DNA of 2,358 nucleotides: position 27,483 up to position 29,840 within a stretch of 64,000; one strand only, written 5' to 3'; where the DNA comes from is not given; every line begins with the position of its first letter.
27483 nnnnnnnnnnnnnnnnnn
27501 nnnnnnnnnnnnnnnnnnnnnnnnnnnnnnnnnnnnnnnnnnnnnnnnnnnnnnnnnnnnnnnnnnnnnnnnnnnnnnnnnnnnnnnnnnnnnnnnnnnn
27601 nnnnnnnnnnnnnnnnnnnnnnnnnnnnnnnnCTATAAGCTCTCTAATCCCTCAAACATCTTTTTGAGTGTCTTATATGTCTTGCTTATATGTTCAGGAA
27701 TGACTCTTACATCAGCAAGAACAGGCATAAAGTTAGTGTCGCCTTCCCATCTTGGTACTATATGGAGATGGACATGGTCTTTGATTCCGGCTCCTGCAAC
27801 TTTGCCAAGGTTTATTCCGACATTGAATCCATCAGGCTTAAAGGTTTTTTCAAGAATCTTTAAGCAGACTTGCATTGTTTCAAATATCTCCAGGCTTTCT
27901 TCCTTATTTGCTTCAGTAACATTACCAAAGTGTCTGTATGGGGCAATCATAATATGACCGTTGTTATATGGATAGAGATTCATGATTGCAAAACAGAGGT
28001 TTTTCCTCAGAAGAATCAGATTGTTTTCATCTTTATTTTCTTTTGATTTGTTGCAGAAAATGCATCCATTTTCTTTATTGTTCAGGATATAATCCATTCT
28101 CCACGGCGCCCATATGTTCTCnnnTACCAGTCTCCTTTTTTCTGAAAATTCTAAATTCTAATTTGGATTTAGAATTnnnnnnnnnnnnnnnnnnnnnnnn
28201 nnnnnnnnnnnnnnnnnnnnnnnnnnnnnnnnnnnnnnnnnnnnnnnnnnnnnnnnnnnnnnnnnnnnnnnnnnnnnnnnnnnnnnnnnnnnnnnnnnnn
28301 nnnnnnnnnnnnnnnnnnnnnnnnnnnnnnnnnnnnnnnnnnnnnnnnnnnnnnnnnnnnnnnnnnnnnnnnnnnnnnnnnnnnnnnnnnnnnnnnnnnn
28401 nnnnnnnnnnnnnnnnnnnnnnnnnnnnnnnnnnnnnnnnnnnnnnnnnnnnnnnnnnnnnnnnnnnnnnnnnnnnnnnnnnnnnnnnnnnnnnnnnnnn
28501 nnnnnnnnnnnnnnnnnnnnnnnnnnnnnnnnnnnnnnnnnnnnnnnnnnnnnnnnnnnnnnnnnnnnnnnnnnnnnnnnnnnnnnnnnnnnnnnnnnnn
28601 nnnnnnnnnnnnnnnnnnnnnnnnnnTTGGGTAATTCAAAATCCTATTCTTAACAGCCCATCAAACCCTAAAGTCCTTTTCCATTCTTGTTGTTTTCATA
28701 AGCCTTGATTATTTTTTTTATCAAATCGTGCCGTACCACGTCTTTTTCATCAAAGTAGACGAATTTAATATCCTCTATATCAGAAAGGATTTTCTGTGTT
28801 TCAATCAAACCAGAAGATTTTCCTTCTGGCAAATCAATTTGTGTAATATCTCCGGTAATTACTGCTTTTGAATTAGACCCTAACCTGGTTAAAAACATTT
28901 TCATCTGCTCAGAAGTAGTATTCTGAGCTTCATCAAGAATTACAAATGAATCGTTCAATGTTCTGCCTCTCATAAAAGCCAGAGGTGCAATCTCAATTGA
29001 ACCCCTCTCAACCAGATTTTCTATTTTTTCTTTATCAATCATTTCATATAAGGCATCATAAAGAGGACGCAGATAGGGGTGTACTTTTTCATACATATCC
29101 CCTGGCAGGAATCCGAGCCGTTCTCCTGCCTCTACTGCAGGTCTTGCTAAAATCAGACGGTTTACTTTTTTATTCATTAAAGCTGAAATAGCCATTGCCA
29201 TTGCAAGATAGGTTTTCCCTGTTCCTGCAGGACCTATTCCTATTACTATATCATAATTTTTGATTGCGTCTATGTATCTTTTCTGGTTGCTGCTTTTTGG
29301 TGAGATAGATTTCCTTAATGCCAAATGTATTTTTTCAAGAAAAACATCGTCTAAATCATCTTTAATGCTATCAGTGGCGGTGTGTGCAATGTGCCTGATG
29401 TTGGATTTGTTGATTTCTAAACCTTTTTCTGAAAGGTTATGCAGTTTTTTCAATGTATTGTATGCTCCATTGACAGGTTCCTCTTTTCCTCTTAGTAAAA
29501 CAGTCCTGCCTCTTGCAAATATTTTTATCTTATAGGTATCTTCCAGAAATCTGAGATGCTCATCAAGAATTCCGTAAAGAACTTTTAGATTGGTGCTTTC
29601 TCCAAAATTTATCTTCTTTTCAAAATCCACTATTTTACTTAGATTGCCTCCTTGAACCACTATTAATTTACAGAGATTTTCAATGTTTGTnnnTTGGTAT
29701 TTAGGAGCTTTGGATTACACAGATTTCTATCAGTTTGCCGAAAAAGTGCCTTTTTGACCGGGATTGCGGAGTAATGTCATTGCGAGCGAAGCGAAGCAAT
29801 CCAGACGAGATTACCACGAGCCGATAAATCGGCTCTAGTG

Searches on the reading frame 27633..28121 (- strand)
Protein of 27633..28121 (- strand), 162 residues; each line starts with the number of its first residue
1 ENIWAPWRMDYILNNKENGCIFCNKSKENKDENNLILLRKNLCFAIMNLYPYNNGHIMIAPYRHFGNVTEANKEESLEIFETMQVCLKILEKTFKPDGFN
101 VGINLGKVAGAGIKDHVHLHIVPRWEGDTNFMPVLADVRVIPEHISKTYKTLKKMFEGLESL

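Call 70: search_protein_families(library=pfam, proteins=[window:27633-28121:-], max_evalue=0.000001)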
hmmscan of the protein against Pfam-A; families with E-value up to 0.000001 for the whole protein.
window:27633-28121:- (162 aa): 2 families
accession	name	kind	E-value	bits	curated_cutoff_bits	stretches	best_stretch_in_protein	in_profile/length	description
PF01230.28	HIT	-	1.6e-14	54.8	21.5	1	34-125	6-96/98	HIT domain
PF11969.13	DcpS_C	-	4.5e-07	30.8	24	1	20-122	2-100/114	Scavenger mRNA decapping enzyme C-term binding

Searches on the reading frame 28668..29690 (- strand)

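Call 70: search_protein_families(library=pfam, proteins=[window:28668-29690:-], max_evalue=0.000001)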
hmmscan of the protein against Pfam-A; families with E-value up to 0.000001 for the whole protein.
window:28668-29690:- (340 aa): 3 families
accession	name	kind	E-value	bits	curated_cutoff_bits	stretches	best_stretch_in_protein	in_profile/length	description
PF02562.22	PhoH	-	1.6e-99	331.9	27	1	129-332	2-205/205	PhoH-like protein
PF13604.12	AAA_30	-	9.8e-08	32.4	27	1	134-285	4-128/191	AAA domain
PF13245.12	AAA_19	-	2.3e-07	31.5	25.1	1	140-285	5-129/134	AAA domain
